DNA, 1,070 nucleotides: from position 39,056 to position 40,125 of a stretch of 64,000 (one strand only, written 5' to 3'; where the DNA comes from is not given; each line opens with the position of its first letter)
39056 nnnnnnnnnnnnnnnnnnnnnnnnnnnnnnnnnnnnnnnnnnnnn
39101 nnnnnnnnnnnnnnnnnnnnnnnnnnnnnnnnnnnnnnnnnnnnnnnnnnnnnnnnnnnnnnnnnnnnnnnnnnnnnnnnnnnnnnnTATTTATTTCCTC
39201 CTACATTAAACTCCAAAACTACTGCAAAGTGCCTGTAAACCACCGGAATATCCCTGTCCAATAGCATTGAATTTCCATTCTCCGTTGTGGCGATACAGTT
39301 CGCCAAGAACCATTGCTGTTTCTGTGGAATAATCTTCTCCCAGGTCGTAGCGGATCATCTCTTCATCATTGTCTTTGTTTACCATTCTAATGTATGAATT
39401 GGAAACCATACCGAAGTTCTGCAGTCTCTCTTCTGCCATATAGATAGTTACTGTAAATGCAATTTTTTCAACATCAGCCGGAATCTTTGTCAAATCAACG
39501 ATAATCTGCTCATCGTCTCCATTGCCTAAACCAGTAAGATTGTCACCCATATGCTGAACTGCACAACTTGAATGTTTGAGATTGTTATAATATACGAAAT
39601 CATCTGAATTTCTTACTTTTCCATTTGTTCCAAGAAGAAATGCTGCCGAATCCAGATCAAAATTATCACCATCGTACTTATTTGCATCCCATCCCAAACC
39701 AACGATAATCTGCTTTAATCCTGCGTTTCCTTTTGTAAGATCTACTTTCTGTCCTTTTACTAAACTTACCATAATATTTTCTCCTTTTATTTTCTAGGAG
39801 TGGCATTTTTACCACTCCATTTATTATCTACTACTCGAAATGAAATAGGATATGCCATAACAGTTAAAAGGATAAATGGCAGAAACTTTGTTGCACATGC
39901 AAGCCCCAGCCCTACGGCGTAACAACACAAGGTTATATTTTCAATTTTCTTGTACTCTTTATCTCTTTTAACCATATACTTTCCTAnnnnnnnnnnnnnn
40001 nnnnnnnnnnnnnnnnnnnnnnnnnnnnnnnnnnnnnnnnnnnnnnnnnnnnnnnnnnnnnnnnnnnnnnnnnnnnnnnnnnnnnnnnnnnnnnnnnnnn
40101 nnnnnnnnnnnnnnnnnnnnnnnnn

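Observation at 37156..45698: Ter-like calcium and membrane-stress module carried by a phage: PspA-like protein, three TerD paralogues, a Ca2+ P-type ATPase, a nucleotidyltransferase and a 682-aa unknown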

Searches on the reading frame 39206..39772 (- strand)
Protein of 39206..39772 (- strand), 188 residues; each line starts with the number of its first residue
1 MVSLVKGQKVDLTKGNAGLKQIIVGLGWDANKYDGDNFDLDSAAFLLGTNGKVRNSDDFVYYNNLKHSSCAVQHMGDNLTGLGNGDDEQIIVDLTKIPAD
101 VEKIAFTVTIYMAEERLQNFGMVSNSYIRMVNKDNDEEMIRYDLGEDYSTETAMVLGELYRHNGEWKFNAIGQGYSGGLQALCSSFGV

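Call 3: search_protein_families(library=pfam, proteins=[window:39206-39772:-], max_evalue=0.01)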
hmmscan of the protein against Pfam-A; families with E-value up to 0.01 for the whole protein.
window:39206-39772:- (188 aa): 1 family
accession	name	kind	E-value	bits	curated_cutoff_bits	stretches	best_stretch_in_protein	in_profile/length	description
PF02342.23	TerD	-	7.4e-85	283.6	25.3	1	2-186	3-187/187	TerD domain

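Call 11: search_protein_families(library=phrogs, proteins=[window:39206-39772:-], max_evalue=0.001)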
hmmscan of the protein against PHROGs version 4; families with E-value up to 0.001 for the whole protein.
window:39206-39772:- (188 aa): 1 family
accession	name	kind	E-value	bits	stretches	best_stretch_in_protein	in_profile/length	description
phrog_5698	-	unknown function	5e-50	170.6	1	2-186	5-188/195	-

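Call 13: search_dna_similar(query=window:39206-39772:-, collection=phages, mode=protein, max_rows=40)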
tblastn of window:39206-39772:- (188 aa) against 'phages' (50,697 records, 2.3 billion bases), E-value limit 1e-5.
Records with a match: 239; places in all: 254; records where one place covers at least 80% of the query: 239.
Best place of each record, by identity: 60-80% 2; <60% 237.
By first word of the organism name: Escherichia 105; Pseudomonas 36; Caulobacter 13; Vibrio 12; Rhizobium 10; Bacillus 8; Proteus 8; Brevundimonas 7; Pectobacterium 5; Campylobacter 5; and 16 more.
By host as written in the record: Escherichia coli 29; - 26; Escherichia coli K-12 MG1655 18; Pseudomonas syringae pv. actinidiae 16; Caulobacter vibrioides CB15 13; Brevundimonas pondensis LVF1 6; Proteus mirabilis 5; Escherichia sp. 5; and 80 more.
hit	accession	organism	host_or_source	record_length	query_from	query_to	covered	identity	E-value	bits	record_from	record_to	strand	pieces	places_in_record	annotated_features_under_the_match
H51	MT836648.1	Bacteriophage sp.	human fecal samples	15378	2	188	99%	67.0%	4e-74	247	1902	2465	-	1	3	record has no annotation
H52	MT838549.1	Bacteriophage sp.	human fecal samples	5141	2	188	99%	65.4%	1e-68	231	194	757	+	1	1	record has no annotation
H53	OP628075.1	Lysinibacillus phage vB_LfM_LysYB1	Lysinibacillus fusiformis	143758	2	188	99%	58.7%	1e-57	199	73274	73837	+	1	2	TerD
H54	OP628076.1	Lysinibacillus phage vB_LfM_LysYB2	Lysinibacillus fusiformis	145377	2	188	99%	58.7%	1e-57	199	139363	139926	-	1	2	TerD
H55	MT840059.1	Bacteriophage sp.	human fecal samples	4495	2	188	99%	58.0%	5e-59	204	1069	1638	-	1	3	record has no annotation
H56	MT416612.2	Bacillus phage YungSlug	Bacillus thuringiensis kurstaki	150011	6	188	97%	56.5%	4e-56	195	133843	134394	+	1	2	TerD family protein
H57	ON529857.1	Brevundimonas phage vB_BpoS-Kikimora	Brevundimonas pondensis LVF1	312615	1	186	99%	38.0%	2e-30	122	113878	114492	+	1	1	tellurium resistance protein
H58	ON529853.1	Brevundimonas phage vB_BpoS-Bambus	Brevundimonas pondensis LVF1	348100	1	186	99%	37.9%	5e-28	115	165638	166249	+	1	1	tellurium resistance protein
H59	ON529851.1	Brevundimonas phage vB_BpoS-Marchewka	Brevundimonas pondensis LVF1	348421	1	186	99%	37.9%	5e-28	115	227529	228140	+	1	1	tellurium resistance protein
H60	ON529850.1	Brevundimonas phage vB_BpoS-Gurke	Brevundimonas pondensis LVF1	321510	1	186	99%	37.7%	4e-30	120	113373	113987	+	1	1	tellurium resistance protein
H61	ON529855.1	Brevundimonas phage vB_BpoS-Domovoi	Brevundimonas pondensis EIF1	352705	1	186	99%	36.9%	2e-27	113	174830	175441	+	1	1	putative tellurium resistance protein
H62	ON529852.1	Brevundimonas phage vB_BpoS-Kabachok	Brevundimonas pondensis LVF1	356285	1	186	99%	36.9%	2e-27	113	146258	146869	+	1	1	tellurium resistance protein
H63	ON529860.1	Brevundimonas phage vB_BpoS-Papperlapapp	Brevundimonas pondensis LVF1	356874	1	186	99%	36.9%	2e-27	113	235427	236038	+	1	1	tellurium resistance protein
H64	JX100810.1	Caulobacter phage CcrColossus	Caulobacter crescentus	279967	2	172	91%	38.1%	6e-21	95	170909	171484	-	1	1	putative TerD-like bacterial stress protein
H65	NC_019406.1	Caulobacter phage CcrColossus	Caulobacter crescentus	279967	2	172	91%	38.1%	6e-21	95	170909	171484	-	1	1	putative TerD-like bacterial stress protein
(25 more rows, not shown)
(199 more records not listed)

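Call 28: search_protein_families(library=ncbifam, proteins=[window:39206-39772:-], max_evalue=0.01)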
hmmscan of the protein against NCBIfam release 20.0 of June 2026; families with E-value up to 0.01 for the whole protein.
window:39206-39772:- (188 aa): 0 families

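Call 66: search_solved_structures(query=window:39206-39772:-, max_evalue=0.001, show_alignments=2)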
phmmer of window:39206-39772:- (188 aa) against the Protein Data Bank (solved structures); distinct sequences matched with E-value up to 0.001: 3.
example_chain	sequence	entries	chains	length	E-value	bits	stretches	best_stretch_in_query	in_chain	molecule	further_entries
2kxt_A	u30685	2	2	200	1.3e-71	243.2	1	2-188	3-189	Tellurite resistance protein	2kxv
3ibz_A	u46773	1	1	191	5.5e-67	228.2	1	2-188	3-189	Putative tellurium resistant like protein TerD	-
2qng_A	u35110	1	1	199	0.00029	23.7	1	16-177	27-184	Uncharacterized protein SAV2460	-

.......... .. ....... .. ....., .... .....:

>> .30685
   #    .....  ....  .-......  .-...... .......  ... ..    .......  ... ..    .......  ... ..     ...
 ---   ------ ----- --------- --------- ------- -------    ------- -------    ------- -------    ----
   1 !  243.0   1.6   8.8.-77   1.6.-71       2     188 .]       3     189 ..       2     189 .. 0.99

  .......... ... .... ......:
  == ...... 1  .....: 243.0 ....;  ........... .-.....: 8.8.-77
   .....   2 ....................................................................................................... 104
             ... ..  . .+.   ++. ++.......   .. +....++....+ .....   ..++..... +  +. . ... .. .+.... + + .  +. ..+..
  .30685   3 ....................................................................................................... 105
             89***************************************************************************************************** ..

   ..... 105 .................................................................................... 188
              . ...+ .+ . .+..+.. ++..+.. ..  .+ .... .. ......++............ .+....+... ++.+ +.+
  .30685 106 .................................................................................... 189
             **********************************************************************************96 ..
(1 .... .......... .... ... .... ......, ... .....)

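Call 85: search_protein_families(library=padloc, proteins=[window:39206-39772:-], max_evalue=0.001)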
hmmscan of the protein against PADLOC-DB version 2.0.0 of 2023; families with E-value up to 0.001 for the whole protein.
window:39206-39772:- (188 aa): 0 families

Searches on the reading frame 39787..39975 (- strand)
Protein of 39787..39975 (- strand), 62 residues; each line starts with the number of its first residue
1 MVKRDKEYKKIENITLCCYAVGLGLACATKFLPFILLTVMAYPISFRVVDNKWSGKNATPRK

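Call 3: search_protein_families(library=pfam, proteins=[window:39787-39975:-], max_evalue=0.01)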
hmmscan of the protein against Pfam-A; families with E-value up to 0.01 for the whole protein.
window:39787-39975:- (62 aa): 0 families

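Call 11: search_protein_families(library=phrogs, proteins=[window:39787-39975:-], max_evalue=0.001)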
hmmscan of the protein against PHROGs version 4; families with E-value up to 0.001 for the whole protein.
window:39787-39975:- (62 aa): 0 families

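Call 28: search_protein_families(library=ncbifam, proteins=[window:39787-39975:-], max_evalue=0.01)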
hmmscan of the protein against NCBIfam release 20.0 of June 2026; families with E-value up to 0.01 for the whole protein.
window:39787-39975:- (62 aa): 0 families

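Call 44: search_protein_families(library=pfam, proteins=[window:39787-39975:-], max_evalue=10)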
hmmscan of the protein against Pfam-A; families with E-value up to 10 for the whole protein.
window:39787-39975:- (62 aa): 0 families

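Call 85: search_protein_families(library=padloc, proteins=[window:39787-39975:-], max_evalue=0.001)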
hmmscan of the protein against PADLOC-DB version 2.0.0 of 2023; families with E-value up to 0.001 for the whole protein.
window:39787-39975:- (62 aa): 0 families
